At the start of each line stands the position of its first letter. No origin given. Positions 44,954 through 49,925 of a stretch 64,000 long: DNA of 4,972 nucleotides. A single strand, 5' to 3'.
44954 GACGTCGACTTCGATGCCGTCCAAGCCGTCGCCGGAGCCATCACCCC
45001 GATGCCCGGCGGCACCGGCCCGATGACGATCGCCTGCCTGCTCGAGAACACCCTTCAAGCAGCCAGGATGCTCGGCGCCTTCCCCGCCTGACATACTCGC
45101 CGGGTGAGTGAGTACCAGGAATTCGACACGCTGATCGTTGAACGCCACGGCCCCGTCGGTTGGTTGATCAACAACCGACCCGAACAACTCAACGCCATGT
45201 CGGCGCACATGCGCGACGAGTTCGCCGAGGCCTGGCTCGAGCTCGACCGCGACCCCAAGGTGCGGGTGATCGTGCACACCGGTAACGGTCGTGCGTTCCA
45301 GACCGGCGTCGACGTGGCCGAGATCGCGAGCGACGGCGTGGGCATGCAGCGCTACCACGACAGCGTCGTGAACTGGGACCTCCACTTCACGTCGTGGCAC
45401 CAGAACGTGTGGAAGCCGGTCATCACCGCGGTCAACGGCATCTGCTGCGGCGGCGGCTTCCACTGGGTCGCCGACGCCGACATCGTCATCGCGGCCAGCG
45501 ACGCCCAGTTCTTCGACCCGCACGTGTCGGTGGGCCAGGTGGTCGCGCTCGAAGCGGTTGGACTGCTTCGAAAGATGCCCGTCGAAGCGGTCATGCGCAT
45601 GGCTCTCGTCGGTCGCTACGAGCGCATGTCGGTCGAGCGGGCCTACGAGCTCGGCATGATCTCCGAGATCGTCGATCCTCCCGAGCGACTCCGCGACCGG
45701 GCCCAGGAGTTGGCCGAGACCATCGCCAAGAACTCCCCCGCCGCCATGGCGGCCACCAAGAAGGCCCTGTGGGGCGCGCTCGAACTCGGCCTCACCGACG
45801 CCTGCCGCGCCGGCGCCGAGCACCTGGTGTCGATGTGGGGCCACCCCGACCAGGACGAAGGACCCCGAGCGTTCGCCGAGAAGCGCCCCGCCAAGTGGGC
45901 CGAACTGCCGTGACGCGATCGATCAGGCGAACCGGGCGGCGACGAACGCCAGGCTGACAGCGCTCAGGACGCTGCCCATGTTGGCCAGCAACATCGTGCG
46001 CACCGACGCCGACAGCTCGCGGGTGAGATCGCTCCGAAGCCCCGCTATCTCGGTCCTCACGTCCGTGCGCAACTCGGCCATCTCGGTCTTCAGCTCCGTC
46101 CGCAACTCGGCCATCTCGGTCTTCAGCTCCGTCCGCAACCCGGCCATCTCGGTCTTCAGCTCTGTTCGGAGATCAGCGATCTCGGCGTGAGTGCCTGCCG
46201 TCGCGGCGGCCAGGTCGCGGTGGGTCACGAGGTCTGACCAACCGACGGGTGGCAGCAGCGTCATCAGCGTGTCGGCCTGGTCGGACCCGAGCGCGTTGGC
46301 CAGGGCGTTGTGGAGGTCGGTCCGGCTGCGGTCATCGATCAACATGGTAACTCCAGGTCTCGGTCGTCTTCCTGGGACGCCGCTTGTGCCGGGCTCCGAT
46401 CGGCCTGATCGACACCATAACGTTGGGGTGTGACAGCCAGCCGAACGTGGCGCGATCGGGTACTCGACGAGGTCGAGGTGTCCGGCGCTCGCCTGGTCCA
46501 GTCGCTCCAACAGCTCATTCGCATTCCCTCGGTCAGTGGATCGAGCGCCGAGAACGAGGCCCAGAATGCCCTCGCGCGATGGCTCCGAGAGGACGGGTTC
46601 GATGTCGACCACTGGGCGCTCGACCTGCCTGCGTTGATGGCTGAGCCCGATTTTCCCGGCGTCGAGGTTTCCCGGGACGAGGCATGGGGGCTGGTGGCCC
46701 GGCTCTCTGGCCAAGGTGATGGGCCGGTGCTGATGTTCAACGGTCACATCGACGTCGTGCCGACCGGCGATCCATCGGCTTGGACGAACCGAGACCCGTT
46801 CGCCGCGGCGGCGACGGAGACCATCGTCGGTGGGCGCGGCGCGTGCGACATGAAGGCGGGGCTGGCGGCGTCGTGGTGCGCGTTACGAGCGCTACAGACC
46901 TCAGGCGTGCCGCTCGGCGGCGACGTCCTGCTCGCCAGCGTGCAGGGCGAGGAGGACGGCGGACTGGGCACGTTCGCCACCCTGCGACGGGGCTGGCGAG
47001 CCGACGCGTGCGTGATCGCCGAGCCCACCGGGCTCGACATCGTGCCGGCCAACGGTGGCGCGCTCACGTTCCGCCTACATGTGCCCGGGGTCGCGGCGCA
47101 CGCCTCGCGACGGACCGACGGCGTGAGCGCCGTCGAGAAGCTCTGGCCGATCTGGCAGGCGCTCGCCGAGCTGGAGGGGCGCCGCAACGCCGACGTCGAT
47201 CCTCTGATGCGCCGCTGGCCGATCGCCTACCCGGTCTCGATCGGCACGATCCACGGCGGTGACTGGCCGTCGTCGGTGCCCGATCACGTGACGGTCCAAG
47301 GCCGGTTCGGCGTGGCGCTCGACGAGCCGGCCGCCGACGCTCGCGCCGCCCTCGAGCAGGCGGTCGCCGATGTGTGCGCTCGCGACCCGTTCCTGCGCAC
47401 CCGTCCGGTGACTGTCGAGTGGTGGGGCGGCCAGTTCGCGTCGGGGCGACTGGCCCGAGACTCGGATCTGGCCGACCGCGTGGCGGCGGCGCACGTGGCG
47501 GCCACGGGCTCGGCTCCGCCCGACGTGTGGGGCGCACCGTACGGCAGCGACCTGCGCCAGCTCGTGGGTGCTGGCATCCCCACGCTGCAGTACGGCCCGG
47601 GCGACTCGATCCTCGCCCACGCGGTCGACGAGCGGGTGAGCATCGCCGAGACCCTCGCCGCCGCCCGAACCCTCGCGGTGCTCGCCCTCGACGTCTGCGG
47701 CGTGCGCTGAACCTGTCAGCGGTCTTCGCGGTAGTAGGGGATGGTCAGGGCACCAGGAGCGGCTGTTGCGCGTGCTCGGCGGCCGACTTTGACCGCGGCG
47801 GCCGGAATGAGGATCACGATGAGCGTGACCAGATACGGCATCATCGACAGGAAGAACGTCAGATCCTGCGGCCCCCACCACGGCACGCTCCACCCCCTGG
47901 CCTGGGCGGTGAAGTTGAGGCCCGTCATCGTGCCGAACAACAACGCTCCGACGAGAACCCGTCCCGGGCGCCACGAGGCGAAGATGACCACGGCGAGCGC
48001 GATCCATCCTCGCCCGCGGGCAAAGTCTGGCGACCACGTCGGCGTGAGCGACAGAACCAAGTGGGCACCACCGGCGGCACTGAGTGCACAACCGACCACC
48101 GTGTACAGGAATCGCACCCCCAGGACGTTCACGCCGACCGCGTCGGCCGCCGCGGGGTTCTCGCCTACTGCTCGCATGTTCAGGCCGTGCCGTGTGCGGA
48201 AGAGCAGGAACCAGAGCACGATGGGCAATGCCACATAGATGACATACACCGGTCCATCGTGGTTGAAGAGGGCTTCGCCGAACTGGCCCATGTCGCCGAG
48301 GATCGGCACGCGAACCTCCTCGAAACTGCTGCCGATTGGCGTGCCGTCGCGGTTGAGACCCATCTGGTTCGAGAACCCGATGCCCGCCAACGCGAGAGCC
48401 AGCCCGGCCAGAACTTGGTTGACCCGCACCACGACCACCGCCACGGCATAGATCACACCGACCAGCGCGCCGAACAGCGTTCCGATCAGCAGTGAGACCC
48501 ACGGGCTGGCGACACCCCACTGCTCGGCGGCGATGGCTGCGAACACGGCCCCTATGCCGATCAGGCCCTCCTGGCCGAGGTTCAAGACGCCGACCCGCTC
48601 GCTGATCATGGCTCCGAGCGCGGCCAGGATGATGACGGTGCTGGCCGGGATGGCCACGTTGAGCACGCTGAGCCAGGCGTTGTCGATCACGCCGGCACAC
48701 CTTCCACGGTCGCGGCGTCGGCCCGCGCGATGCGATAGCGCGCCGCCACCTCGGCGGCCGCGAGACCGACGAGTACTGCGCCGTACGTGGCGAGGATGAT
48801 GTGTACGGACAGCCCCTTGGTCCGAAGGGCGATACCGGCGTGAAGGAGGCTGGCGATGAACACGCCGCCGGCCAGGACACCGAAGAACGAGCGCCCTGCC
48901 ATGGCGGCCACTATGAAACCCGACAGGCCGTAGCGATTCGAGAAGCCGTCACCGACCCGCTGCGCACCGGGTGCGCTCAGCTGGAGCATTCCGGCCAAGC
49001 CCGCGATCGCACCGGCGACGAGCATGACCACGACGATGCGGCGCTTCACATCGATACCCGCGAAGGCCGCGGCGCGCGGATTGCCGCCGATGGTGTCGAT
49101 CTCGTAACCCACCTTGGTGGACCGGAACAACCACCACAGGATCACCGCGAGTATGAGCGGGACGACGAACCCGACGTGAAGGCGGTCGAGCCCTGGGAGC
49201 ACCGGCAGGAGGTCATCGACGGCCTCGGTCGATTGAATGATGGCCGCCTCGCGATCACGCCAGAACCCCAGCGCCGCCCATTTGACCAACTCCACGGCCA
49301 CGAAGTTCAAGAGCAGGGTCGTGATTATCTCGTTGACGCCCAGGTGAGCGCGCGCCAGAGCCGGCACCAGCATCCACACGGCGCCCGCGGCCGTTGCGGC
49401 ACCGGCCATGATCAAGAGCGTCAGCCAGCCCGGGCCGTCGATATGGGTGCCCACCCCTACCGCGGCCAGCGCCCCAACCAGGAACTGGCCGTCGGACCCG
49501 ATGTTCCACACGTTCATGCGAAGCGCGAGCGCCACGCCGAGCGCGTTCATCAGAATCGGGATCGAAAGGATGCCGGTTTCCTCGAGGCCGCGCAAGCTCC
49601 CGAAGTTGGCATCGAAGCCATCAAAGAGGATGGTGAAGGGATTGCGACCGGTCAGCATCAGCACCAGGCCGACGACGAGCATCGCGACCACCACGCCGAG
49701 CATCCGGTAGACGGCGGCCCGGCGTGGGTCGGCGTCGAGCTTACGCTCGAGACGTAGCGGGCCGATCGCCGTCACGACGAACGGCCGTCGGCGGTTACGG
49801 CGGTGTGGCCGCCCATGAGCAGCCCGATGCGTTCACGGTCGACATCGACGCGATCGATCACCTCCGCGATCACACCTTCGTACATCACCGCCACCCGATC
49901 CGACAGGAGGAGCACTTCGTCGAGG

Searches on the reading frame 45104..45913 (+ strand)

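Call 29: search_protein_families(library=pfam, proteins=[window:45104-45913:+], max_evalue=0.0001)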
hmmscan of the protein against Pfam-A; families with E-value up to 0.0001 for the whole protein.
window:45104-45913:+ (269 aa): 2 families
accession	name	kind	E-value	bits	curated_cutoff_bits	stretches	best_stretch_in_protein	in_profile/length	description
PF00378.25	ECH_1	-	4.4e-43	147.9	27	1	24-266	12-249/251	Enoyl-CoA hydratase/isomerase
PF16113.10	ECH_2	-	1.6e-22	80.9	27.2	1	19-190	2-172/335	Enoyl-CoA hydratase/isomerase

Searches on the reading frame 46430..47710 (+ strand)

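Call 29: search_protein_families(library=pfam, proteins=[window:46430-47710:+], max_evalue=0.0001)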
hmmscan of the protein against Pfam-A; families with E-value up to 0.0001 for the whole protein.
window:46430-47710:+ (426 aa): 3 families
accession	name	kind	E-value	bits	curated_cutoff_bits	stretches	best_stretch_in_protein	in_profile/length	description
PF01546.33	Peptidase_M20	-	5.1e-28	98.8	24.6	1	102-419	1-204/206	Peptidase family M20/M25/M40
PF07687.19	M20_dimer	-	5.7e-13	49.2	21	1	208-318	3-105/107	Peptidase dimerisation domain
PF04389.22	Peptidase_M28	-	7.5e-07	29.5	21.3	1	88-185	2-77/193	Peptidase family M28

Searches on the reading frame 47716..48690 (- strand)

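Call 29: search_protein_families(library=pfam, proteins=[window:47716-48690:-], max_evalue=0.0001)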
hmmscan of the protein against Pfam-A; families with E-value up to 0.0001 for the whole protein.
window:47716-48690:- (324 aa): 1 family
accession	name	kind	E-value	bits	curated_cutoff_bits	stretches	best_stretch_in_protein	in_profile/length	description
PF02653.21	BPD_transp_2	-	5.8e-37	127.7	26.8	1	17-270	9-253/269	Branched-chain amino acid transport system / permease component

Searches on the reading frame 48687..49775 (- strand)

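Call 29: search_protein_families(library=pfam, proteins=[window:48687-49775:-], max_evalue=0.0001)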
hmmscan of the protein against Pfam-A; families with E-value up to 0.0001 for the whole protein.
window:48687-49775:- (362 aa): 1 family
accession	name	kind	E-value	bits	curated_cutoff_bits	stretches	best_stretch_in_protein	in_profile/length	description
PF02653.21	BPD_transp_2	-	2.9e-34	118.9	26.8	1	69-311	7-243/269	Branched-chain amino acid transport system / permease component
